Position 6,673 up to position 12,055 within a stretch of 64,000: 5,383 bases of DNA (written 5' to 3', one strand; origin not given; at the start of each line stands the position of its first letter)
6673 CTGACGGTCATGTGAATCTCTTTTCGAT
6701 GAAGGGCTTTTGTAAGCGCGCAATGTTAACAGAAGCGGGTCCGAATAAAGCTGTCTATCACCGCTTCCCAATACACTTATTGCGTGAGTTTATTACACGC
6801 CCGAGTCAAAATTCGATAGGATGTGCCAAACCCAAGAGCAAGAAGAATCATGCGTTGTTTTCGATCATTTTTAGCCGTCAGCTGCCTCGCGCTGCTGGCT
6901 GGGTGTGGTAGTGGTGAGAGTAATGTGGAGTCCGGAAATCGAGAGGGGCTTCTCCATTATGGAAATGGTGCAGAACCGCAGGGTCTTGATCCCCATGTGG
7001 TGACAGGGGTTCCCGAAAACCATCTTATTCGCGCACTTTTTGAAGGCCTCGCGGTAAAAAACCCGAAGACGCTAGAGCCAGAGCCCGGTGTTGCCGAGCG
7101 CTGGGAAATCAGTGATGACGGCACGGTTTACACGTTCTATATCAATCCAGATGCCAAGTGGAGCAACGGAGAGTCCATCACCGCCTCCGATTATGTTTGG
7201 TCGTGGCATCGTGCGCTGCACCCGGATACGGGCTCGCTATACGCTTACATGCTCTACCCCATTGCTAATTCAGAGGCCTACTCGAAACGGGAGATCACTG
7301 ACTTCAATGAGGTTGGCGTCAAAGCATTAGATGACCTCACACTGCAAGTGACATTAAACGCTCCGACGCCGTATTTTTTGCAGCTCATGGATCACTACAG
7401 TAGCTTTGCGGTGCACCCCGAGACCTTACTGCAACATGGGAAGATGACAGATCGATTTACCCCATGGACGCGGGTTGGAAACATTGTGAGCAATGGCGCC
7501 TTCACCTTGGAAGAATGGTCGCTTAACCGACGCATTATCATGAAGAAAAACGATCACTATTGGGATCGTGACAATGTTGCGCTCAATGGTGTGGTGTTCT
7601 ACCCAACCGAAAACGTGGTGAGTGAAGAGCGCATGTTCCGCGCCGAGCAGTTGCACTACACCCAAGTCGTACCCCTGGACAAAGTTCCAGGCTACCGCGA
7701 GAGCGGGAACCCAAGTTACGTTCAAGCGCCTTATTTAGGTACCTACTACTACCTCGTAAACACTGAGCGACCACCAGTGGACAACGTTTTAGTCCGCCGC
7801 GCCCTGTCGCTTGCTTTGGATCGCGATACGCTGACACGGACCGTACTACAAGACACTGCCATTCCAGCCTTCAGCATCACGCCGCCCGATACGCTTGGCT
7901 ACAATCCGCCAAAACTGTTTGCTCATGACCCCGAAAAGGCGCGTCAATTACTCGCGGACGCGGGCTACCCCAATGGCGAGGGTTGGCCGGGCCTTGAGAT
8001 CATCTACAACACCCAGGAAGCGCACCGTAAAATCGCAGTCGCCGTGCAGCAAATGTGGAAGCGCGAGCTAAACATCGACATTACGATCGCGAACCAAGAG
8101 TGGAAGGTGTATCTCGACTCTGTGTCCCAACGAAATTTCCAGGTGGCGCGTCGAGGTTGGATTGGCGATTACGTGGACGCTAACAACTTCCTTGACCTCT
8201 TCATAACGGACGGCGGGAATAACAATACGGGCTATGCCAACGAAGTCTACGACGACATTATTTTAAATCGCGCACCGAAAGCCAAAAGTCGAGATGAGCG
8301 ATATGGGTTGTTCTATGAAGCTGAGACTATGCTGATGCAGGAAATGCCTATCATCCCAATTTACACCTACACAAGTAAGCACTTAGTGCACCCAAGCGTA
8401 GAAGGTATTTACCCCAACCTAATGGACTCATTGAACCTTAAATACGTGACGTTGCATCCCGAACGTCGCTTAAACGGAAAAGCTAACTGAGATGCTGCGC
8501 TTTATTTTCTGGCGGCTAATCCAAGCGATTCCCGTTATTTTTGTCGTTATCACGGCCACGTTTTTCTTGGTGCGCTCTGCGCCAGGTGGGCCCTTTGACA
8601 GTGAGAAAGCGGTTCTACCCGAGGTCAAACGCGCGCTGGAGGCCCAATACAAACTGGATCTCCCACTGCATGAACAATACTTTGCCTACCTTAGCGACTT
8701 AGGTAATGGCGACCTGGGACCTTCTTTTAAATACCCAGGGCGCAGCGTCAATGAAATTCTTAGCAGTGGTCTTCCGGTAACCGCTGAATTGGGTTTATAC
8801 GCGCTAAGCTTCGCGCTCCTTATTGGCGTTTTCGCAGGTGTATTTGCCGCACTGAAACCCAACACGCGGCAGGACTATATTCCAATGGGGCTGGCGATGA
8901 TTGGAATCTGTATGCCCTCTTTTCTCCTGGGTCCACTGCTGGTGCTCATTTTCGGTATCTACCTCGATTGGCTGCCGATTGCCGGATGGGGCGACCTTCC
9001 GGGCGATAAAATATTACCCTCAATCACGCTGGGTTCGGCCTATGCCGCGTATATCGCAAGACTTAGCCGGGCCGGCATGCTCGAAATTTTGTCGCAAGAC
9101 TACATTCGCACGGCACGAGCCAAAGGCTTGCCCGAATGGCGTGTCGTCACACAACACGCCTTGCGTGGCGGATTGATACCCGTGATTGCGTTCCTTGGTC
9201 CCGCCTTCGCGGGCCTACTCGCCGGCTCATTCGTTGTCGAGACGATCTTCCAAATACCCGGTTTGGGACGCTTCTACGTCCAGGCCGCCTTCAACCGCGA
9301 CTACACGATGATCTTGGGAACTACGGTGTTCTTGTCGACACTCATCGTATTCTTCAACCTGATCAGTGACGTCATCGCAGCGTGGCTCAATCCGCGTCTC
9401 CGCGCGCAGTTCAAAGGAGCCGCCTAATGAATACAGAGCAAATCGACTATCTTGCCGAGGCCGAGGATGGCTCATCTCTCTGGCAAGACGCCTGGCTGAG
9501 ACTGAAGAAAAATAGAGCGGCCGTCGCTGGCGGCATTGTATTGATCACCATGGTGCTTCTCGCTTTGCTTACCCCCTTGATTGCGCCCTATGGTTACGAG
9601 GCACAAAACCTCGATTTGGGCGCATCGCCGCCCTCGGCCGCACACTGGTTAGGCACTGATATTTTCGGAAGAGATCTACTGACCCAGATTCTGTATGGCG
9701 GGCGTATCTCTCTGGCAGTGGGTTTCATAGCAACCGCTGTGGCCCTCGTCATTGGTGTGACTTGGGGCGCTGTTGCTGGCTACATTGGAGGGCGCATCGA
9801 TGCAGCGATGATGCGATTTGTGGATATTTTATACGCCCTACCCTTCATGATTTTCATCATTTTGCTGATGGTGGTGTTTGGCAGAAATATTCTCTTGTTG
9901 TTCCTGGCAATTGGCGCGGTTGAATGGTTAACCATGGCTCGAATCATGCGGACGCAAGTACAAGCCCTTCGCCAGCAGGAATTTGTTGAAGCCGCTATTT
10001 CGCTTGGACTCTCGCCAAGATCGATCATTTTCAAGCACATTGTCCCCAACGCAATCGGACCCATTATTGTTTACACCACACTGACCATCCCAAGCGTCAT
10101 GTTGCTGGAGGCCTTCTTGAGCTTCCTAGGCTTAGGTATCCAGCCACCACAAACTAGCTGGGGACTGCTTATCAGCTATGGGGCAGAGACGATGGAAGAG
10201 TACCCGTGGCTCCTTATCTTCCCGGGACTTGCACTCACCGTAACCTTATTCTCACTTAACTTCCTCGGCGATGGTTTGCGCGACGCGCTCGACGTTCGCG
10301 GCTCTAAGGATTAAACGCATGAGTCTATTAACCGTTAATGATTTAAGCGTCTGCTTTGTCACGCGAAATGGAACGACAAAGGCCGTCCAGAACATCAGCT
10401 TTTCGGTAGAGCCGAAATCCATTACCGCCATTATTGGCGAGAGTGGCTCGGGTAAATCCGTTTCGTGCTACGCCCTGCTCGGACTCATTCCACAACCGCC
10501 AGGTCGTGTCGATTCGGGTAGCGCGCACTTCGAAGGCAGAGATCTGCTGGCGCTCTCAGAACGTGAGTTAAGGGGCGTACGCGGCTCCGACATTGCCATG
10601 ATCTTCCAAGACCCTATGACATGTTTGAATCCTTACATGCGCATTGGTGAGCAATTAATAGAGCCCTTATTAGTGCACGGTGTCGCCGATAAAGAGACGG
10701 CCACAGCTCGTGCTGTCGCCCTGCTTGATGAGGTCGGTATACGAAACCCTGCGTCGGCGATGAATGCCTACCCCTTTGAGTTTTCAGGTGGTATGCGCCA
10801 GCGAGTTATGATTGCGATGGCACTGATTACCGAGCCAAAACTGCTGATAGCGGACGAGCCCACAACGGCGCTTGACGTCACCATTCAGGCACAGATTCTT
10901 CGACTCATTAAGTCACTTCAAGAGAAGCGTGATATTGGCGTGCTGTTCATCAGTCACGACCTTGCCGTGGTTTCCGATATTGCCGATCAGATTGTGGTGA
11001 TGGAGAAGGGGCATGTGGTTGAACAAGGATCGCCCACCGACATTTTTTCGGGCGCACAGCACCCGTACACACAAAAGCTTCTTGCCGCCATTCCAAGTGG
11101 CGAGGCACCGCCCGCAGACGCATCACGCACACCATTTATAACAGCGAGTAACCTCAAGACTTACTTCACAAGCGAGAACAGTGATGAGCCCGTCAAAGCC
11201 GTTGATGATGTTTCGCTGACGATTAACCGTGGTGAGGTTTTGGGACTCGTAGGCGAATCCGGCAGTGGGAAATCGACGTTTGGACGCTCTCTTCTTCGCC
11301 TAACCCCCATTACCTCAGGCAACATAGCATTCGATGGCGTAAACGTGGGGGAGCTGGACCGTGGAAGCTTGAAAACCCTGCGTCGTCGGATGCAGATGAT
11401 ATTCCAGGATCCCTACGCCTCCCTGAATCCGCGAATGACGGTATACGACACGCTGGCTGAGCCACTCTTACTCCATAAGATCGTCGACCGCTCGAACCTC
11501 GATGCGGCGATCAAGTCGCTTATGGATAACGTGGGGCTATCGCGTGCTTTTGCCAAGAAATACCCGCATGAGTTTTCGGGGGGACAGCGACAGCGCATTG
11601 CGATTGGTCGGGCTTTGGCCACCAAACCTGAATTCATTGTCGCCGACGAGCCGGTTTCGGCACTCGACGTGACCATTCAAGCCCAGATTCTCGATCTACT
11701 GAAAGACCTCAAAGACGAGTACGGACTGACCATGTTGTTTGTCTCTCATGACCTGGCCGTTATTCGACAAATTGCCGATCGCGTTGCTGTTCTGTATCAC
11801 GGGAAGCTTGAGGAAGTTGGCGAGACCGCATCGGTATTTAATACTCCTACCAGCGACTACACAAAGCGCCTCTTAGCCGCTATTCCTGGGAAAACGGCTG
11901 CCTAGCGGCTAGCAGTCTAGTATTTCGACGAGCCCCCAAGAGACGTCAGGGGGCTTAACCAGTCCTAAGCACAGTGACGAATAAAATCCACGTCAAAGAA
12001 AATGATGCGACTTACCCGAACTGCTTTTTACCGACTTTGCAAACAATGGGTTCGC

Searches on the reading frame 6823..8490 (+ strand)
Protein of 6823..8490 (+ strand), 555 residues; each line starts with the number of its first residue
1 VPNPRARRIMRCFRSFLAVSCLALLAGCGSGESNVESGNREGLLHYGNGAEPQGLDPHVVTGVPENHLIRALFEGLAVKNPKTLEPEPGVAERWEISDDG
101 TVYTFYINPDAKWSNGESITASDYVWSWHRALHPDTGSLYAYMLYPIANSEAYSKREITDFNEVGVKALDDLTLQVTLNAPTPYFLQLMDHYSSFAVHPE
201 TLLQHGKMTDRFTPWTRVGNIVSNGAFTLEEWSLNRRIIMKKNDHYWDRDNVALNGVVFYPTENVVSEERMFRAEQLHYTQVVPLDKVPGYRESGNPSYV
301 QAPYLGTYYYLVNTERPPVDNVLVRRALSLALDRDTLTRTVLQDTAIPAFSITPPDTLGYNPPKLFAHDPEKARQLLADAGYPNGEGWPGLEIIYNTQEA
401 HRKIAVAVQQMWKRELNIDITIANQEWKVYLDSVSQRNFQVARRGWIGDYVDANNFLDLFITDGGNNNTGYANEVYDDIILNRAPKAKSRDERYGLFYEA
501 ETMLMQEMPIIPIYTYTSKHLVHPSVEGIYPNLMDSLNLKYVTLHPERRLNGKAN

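Call 56: search_protein_families(library=pfam, proteins=[window:6823-8490:+], max_evalue=0.00001)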
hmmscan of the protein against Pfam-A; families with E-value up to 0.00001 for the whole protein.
window:6823-8490:+ (555 aa): 1 family
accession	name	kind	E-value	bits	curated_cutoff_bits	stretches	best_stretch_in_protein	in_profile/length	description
PF00496.27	SBP_bac_5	-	7.8e-97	325.1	32.4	1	85-467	1-367/368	Bacterial extracellular solute-binding proteins, family 5 Middle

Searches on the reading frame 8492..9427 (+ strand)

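Call 56: search_protein_families(library=pfam, proteins=[window:8492-9427:+], max_evalue=0.00001)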
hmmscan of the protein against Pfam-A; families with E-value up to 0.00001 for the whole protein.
window:8492-9427:+ (311 aa): 2 families
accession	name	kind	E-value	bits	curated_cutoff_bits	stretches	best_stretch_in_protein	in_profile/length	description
PF00528.27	BPD_transp_1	-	7.3e-40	137.1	26.4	1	112-304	1-183/184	Binding-protein-dependent transport system inner membrane component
PF19300.4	BPD_transp_1_N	-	4.6e-06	27.2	23.8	0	1-71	1-73/114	Binding-prot-dependent transport system membrane comp, N-term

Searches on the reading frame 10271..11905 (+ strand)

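Call 56: search_protein_families(library=pfam, proteins=[window:10271-11905:+], max_evalue=0.00001)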
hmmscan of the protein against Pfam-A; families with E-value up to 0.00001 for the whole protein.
window:10271-11905:+ (544 aa): 6 families
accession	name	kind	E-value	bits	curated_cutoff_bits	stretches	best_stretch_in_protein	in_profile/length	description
PF00005.33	ABC_tran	-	3.7e-62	209.4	25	2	312-462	2-136/137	ABC transporter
PF13304.12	AAA_21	-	1.5e-15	58.5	27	0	167-234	234-303/304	AAA domain, putative AbiEii toxin, Type IV TA system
PF08352.17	oligo_HPY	-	7.5e-10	39.5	27.1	0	250-280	1-31/65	Oligopeptide/dipeptide transporter, C-terminal region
PF13401.12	AAA_22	-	1.7e-08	35.2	27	0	49-75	5-31/130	AAA domain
PF02463.25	SMC_N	-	3.4e-07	30.3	40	0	170-243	136-211/220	RecF/RecN/SMC N terminal domain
PF13555.12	AAA_29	-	9.9e-07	28.9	27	0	43-63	16-36/61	P-loop containing region of AAA domain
